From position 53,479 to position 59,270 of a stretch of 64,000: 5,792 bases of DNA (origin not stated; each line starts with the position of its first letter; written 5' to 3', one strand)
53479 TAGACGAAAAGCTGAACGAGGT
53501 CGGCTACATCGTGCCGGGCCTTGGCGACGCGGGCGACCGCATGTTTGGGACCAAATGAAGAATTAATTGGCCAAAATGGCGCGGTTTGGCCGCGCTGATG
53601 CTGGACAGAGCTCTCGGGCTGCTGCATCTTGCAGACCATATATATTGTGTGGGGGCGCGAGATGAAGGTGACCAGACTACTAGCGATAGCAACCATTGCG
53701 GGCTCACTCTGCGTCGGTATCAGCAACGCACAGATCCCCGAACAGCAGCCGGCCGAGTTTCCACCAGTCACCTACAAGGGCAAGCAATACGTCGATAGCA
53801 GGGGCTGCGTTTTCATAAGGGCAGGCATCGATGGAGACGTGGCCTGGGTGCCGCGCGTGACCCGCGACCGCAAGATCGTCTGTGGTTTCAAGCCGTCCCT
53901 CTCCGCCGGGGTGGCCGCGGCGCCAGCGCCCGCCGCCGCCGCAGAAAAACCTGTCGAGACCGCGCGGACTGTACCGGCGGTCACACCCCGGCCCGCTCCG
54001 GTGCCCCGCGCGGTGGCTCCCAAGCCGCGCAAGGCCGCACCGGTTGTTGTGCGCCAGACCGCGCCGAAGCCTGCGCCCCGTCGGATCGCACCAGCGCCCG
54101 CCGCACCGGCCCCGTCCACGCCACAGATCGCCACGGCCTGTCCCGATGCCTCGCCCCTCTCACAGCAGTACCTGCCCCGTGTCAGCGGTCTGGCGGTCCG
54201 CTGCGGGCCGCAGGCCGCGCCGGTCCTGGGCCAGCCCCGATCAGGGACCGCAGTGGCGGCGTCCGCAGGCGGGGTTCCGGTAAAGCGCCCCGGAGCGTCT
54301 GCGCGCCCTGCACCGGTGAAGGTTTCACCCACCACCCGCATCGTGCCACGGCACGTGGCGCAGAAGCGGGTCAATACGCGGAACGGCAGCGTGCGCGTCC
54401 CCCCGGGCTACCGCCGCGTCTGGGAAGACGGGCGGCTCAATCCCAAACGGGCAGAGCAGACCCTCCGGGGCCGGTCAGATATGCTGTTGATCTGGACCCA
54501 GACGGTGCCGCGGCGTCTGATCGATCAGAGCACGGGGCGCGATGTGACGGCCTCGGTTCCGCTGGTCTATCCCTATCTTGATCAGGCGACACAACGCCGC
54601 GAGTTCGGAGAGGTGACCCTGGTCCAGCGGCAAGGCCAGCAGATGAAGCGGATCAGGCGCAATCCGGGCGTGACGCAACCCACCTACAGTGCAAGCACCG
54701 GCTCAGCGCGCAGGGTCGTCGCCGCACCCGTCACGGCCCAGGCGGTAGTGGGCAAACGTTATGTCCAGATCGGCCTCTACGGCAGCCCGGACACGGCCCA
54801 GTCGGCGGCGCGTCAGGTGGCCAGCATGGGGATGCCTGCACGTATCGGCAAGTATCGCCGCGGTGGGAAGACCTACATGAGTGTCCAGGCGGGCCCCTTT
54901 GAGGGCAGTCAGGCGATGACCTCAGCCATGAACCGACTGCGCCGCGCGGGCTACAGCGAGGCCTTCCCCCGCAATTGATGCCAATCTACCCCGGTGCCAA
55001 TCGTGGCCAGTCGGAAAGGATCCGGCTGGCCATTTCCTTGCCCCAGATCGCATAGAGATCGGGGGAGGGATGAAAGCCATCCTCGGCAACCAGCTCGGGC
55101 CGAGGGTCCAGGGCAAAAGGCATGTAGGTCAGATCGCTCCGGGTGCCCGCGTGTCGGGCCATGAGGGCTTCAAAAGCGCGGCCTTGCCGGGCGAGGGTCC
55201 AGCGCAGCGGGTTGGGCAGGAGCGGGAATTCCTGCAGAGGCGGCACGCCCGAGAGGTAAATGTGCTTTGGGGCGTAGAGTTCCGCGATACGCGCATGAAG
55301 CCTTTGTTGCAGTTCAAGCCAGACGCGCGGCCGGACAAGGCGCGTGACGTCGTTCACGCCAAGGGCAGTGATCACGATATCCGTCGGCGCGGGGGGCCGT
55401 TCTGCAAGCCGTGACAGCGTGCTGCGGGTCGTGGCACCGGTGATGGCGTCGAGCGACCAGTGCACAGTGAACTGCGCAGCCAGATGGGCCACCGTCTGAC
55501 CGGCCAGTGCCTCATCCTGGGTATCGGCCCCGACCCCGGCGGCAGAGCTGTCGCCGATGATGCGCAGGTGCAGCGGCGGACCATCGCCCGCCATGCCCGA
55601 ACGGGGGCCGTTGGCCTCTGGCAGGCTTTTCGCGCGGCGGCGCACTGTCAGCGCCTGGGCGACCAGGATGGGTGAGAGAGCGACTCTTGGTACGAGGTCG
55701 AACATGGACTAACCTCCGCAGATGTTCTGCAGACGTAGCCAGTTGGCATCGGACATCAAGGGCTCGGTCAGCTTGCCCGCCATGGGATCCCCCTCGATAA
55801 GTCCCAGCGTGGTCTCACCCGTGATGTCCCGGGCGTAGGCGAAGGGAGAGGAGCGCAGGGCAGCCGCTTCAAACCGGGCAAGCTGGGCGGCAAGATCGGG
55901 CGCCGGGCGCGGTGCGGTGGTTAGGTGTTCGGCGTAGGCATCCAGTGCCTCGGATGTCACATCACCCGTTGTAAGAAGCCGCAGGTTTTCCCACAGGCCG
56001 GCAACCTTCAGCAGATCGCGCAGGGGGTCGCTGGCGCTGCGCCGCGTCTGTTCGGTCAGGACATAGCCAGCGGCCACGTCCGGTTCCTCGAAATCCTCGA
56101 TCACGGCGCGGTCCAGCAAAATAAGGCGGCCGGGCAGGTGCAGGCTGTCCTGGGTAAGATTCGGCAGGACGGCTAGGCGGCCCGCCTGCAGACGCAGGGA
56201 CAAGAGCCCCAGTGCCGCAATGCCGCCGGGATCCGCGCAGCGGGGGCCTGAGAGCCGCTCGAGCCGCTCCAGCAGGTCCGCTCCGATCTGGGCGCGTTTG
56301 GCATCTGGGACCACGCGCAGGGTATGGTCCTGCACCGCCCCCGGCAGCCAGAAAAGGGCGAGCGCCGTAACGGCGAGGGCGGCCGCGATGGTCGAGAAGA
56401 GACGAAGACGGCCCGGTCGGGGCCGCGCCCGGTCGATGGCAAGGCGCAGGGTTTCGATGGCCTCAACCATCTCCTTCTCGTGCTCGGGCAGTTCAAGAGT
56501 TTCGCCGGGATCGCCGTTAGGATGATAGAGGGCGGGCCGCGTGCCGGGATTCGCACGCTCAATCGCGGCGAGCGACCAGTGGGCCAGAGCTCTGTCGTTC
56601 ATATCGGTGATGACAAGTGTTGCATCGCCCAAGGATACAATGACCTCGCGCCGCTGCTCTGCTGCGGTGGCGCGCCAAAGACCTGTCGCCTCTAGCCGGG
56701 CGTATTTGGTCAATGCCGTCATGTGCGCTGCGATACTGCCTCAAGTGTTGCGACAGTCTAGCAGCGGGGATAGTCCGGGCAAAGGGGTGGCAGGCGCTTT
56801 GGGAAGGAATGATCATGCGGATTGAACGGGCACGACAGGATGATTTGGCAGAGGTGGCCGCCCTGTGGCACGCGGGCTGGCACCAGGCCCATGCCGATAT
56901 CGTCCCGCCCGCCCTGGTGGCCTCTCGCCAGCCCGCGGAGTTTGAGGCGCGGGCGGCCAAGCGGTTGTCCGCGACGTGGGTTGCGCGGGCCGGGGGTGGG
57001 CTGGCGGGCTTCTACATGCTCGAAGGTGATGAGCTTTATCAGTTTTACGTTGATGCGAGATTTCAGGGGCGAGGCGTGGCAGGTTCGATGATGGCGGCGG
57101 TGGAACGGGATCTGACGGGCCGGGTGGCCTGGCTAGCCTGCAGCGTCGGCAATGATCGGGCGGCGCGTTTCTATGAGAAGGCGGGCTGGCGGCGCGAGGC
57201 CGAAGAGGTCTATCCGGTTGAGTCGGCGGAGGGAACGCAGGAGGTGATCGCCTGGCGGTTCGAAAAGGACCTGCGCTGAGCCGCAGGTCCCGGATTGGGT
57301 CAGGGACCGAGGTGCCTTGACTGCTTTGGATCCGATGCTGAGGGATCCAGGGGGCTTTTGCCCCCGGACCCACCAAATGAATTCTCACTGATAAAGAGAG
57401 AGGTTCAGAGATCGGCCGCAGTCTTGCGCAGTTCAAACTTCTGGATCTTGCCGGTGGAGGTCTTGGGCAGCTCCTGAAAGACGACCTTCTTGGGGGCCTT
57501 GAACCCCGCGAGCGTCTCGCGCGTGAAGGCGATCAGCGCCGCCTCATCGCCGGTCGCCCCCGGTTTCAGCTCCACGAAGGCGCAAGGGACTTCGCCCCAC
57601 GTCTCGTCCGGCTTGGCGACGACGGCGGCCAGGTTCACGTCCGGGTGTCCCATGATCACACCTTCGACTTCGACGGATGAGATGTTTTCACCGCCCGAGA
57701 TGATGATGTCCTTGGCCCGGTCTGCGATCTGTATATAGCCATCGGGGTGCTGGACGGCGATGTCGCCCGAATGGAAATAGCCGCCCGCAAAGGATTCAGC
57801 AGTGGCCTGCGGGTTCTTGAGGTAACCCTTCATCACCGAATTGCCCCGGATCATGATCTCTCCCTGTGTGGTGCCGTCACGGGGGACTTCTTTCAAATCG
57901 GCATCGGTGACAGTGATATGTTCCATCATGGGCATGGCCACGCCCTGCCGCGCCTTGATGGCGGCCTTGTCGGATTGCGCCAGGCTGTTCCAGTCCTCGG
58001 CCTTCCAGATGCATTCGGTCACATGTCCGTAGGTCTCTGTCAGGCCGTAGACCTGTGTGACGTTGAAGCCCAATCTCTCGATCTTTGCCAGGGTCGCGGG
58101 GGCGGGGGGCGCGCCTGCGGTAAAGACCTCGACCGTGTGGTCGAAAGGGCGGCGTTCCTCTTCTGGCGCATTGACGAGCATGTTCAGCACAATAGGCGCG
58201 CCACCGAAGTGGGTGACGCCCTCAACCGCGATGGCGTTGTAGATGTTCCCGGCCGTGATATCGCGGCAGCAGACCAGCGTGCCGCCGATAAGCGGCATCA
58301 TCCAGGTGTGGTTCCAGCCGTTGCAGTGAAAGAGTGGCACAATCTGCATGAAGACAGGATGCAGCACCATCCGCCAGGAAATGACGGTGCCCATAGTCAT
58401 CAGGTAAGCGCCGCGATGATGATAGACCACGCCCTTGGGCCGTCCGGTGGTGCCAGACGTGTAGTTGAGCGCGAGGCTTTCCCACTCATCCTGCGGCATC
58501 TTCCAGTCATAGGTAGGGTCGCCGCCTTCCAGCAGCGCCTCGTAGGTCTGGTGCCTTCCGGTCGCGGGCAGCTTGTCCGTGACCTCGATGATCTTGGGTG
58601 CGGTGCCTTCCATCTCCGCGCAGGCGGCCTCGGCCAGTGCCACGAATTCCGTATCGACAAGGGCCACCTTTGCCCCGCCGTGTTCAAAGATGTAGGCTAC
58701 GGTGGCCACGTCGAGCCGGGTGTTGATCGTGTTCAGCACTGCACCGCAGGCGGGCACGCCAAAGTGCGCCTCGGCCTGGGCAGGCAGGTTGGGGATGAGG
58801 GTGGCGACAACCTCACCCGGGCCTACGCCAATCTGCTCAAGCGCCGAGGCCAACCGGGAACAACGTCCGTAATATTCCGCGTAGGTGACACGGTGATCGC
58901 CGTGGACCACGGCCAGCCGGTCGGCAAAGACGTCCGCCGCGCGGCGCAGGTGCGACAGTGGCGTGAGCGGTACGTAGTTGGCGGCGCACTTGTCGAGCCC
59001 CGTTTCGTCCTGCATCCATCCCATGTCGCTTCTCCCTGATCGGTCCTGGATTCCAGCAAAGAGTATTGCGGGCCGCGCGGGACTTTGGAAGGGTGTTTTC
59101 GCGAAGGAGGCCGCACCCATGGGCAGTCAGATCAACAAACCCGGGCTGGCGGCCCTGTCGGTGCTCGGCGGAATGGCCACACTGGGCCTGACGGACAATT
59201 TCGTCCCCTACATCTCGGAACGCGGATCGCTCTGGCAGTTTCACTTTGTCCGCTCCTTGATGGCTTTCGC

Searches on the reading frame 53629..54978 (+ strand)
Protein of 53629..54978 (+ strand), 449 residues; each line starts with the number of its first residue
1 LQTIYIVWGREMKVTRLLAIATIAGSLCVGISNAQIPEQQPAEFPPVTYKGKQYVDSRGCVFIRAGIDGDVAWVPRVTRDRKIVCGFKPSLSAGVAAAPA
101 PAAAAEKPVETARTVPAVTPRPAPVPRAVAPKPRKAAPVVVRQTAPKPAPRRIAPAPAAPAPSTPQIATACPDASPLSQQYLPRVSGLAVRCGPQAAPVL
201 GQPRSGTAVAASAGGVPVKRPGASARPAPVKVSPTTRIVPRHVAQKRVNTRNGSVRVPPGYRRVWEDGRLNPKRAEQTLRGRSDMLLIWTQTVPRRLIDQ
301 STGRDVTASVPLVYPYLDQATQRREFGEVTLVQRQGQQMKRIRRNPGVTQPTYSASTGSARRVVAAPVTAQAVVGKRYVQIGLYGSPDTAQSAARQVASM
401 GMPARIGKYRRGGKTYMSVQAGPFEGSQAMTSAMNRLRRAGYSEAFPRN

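Call 72: search_protein_families(library=pfam, proteins=[window:53629-54978:+], max_evalue=0.0001)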
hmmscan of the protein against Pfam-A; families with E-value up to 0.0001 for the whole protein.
window:53629-54978:+ (449 aa): 1 family
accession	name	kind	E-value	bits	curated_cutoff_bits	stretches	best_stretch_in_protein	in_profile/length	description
PF05036.18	SPOR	-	4.1e-11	43.5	21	1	376-445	4-73/76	SPOR domain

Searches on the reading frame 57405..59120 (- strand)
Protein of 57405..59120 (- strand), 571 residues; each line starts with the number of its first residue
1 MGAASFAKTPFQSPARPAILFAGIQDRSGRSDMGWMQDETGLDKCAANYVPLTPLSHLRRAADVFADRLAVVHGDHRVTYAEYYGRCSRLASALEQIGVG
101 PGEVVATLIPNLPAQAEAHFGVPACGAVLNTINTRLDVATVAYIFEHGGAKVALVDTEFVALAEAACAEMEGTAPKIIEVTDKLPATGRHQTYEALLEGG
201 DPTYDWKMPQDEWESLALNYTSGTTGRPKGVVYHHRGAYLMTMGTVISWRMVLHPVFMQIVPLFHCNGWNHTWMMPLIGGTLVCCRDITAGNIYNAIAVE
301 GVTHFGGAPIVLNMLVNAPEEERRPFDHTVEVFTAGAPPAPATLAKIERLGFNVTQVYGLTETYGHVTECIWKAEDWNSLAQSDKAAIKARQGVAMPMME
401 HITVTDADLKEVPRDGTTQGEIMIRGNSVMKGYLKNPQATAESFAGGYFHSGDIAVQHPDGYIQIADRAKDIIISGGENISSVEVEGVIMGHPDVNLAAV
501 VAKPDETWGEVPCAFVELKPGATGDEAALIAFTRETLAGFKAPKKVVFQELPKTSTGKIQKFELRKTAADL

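Call 72: search_protein_families(library=pfam, proteins=[window:57405-59120:-], max_evalue=0.0001)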
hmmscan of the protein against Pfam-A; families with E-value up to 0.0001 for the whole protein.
window:57405-59120:- (571 aa): 2 families
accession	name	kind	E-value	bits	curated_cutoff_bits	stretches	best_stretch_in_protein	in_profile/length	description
PF00501.34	AMP-binding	-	9.4e-75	252.2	29.9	1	59-434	2-384/384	AMP-binding enzyme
PF13193.12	AMP-binding_C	-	5.6e-21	75.7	24.5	1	484-558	1-76/76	AMP-binding enzyme C-terminal domain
